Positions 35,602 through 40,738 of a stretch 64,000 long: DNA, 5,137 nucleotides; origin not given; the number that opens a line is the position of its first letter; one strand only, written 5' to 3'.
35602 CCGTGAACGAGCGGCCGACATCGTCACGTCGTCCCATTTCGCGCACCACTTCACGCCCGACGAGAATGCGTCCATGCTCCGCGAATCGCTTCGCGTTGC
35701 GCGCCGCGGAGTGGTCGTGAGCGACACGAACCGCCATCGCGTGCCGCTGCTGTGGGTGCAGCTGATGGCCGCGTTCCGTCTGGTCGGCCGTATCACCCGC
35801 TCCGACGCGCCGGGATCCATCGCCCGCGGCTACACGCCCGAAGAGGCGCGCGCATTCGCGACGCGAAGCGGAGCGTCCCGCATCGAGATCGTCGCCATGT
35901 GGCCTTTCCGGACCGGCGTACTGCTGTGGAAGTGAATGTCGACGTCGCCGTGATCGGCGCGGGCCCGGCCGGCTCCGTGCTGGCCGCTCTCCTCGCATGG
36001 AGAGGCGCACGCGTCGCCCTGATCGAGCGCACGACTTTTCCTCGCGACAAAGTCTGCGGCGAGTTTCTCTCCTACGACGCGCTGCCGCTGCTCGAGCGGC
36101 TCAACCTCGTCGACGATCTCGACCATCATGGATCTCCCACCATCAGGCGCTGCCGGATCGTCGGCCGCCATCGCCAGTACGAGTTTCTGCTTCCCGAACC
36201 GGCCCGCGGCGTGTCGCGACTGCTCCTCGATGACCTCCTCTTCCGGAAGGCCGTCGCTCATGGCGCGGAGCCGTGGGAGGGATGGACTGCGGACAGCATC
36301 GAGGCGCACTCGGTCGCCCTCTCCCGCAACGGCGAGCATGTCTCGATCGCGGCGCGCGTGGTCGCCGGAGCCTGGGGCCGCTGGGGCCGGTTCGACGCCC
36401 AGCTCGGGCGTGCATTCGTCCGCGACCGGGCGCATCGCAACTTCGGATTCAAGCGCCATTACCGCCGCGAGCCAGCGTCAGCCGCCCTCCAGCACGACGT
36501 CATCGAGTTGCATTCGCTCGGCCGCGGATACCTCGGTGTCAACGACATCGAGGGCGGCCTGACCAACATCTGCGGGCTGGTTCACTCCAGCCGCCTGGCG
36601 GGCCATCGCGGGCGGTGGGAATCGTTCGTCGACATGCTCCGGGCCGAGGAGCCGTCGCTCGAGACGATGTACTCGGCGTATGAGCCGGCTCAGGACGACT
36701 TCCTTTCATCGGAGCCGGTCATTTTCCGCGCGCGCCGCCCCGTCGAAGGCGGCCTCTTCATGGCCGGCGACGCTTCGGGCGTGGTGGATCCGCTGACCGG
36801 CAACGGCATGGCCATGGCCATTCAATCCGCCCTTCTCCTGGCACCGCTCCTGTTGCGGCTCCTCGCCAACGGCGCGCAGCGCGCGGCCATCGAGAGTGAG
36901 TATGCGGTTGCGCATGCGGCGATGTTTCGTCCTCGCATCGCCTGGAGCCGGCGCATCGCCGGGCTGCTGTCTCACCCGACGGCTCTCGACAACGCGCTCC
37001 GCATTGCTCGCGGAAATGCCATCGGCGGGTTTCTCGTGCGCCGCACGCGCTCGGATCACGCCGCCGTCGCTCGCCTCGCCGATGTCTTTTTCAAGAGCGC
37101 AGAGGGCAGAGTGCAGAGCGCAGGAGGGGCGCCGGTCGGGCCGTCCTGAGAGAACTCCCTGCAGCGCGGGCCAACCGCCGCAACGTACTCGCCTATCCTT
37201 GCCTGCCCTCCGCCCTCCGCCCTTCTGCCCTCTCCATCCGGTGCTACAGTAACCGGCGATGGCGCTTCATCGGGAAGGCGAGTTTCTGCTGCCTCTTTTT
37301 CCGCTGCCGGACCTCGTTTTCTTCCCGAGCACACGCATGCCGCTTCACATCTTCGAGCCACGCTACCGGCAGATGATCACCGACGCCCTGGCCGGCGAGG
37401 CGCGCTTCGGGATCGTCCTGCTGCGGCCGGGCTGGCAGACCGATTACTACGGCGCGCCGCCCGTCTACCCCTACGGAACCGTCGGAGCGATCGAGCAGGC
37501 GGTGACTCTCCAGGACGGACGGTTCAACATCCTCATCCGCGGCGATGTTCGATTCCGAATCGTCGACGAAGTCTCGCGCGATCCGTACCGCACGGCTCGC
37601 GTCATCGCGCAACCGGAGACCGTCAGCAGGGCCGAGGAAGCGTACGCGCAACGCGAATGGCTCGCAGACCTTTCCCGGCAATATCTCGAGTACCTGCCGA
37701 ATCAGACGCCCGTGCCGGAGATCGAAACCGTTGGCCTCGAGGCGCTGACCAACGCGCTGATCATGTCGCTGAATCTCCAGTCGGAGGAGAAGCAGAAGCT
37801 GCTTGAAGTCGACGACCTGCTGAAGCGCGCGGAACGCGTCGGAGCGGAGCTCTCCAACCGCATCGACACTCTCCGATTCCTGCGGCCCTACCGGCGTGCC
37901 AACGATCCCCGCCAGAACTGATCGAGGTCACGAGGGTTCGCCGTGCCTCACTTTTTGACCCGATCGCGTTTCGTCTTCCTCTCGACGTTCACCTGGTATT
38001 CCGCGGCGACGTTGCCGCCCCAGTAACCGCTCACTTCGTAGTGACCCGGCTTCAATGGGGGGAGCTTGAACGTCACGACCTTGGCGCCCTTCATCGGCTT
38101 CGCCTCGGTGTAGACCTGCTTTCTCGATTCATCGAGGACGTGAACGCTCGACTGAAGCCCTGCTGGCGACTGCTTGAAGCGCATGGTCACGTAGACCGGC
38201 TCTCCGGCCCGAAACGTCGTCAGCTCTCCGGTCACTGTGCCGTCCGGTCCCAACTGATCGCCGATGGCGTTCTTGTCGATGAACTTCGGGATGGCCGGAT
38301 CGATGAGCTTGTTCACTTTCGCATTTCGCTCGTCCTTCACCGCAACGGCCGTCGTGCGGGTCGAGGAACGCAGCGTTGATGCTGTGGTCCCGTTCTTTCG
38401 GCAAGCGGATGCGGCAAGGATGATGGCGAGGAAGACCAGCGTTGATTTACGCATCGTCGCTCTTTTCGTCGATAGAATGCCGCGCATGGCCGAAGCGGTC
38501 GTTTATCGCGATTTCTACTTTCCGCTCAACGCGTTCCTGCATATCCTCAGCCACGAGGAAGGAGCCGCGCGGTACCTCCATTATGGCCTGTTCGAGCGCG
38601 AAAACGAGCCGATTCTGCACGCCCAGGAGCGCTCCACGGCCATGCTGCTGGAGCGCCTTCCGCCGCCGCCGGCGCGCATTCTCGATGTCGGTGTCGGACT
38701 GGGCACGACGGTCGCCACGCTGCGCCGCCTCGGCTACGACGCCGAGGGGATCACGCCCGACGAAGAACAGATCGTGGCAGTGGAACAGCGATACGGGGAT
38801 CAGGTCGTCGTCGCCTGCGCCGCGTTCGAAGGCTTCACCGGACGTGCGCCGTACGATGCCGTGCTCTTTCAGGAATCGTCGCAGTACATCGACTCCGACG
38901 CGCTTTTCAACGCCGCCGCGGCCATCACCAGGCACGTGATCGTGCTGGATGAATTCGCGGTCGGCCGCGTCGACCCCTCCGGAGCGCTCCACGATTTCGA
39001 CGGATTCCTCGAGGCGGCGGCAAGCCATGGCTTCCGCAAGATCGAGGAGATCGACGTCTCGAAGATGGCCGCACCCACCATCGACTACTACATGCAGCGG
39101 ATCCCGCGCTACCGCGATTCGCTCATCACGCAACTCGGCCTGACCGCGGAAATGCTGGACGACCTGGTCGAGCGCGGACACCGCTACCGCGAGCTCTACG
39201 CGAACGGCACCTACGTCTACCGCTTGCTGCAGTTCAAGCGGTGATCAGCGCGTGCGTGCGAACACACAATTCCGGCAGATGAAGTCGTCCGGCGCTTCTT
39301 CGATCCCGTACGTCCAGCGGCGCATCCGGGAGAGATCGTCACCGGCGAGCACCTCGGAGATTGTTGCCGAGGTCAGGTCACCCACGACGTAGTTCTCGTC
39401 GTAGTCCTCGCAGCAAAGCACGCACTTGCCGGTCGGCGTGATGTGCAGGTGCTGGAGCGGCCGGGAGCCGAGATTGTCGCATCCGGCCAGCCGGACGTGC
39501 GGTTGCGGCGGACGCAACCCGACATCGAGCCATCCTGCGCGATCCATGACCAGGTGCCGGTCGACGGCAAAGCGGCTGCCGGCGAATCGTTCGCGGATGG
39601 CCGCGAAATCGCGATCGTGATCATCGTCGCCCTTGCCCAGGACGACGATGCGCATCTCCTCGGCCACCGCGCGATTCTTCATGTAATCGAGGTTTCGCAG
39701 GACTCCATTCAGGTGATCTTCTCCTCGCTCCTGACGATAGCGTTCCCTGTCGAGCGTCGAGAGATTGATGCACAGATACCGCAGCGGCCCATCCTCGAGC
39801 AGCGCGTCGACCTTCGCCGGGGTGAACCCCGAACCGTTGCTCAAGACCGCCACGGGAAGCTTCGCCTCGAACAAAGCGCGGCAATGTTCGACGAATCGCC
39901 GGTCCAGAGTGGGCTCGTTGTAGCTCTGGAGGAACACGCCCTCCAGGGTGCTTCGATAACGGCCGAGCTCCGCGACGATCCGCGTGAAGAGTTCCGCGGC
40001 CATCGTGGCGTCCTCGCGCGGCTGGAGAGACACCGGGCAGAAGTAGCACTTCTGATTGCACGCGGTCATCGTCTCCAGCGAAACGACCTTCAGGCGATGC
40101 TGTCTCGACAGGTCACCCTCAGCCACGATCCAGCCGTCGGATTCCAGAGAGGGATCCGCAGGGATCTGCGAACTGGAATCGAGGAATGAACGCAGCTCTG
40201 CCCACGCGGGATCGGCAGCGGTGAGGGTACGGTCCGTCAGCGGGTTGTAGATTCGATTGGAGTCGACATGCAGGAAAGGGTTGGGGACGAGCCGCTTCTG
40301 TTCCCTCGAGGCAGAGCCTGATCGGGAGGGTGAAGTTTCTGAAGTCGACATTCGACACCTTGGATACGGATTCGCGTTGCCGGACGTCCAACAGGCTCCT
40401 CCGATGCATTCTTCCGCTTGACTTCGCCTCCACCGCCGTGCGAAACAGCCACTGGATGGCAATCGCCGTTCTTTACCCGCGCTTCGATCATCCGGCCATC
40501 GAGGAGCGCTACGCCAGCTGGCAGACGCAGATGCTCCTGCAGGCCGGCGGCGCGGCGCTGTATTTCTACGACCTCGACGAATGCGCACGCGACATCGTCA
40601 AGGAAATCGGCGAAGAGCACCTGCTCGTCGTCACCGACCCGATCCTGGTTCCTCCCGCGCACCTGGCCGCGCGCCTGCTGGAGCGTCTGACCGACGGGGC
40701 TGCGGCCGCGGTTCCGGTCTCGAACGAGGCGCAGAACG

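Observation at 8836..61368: Hairpins whose two arms are tandem heptamer arrays: 17 copies of a repeat family defined by architecture, not sequence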

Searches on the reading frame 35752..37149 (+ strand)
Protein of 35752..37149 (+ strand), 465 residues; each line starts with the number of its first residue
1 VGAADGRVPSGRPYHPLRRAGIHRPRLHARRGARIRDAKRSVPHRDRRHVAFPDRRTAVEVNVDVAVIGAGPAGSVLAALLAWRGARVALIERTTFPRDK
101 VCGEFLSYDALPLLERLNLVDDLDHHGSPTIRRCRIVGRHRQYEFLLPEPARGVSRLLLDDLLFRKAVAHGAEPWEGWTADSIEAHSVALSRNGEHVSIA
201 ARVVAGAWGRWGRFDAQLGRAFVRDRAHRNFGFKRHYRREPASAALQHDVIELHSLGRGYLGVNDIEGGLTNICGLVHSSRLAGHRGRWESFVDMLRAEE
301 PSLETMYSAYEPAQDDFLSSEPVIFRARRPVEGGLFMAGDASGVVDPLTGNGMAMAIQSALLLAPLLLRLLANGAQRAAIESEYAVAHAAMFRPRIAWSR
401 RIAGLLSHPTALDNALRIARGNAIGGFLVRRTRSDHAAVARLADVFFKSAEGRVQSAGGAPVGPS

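Call 34: search_protein_families(library=pfam, proteins=[window:35752-37149:+])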
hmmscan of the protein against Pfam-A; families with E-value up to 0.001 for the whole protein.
window:35752-37149:+ (465 aa): 9 families
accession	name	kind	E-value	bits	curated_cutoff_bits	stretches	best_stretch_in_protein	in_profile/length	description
PF01494.25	FAD_binding_3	-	2.5e-19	70.2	22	2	63-224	2-173/349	FAD binding domain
PF13450.12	NAD_binding_8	-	2.7e-05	24.8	21.9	1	67-94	1-28/68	NAD(P)-binding Rossmann-like domain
PF00890.30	FAD_binding_2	-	8.5e-05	22.3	20.4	1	64-94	1-31/414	FAD binding domain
PF01266.30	DAO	-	8.7e-05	22.6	27.9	1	64-95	1-32/353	FAD dependent oxidoreductase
PF07992.20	Pyr_redox_2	-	0.00039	20.4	26.1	1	64-98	2-37/291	Pyridine nucleotide-disulphide oxidoreductase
PF04820.20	Trp_halogenase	-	0.00039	19.8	21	0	64-101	1-42/458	Tryptophan halogenase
PF23893.1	Y4YQ_C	-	0.00046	20.4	27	0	171-199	25-53/53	Uncharacterised protein Y4YQ C-terminal domain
PF03486.20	HI0933_like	-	0.00071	19.5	50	0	64-100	2-38/244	HI0933-like protein Rossmann domain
PF05834.18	Lycopene_cycl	-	0.00092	18.8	23.4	0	64-93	1-32/380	Lycopene cyclase protein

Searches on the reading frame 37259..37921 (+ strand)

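Call 34: search_protein_families(library=pfam, proteins=[window:37259-37921:+])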
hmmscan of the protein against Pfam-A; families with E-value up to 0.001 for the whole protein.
window:37259-37921:+ (220 aa): 1 family
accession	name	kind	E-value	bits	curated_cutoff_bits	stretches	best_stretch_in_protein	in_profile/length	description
PF02190.22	LON_substr_bdg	-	8.6e-35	120.9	28.7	1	11-196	2-196/200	ATP-dependent protease La (LON) substrate-binding domain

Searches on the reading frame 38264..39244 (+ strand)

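Call 45: search_protein_families(library=pfam, proteins=[window:38264-39244:+])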
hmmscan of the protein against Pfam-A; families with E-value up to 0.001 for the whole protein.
window:38264-39244:+ (326 aa): 3 families
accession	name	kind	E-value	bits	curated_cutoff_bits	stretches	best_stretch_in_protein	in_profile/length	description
PF13649.12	Methyltransf_25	-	2.8e-05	25.2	27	1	139-224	1-92/97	Methyltransferase domain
PF08241.18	Methyltransf_11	-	7.4e-05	23.8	21.2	0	140-215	1-80/95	Methyltransferase domain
PF13489.12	Methyltransf_23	-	0.00054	20.2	27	0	123-208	7-93/164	Methyltransferase domain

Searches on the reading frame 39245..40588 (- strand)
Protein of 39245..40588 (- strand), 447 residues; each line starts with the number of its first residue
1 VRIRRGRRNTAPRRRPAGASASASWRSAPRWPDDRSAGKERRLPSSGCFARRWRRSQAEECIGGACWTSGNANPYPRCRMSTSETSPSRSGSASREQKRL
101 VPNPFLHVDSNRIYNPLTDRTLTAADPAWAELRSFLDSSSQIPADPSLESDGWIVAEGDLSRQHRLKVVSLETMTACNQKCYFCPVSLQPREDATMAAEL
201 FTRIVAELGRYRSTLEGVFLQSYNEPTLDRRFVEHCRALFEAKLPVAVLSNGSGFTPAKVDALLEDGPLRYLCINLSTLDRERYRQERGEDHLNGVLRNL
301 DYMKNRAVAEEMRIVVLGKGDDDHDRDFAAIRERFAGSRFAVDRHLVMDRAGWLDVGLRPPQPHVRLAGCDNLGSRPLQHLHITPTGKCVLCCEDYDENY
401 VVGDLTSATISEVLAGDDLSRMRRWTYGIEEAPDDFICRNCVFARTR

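Call 46: search_protein_families(library=pfam, proteins=[window:39245-40588:-])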
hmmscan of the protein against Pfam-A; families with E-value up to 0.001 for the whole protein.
window:39245-40588:- (447 aa): 2 families
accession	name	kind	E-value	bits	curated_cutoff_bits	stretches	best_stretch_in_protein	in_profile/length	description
PF04055.27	Radical_SAM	-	3.5e-15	57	29.5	1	172-326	2-159/166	Radical SAM superfamily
PF13186.11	SPASM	-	1.1e-08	35.7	21.5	1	376-441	3-66/67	Iron-sulfur cluster-binding domain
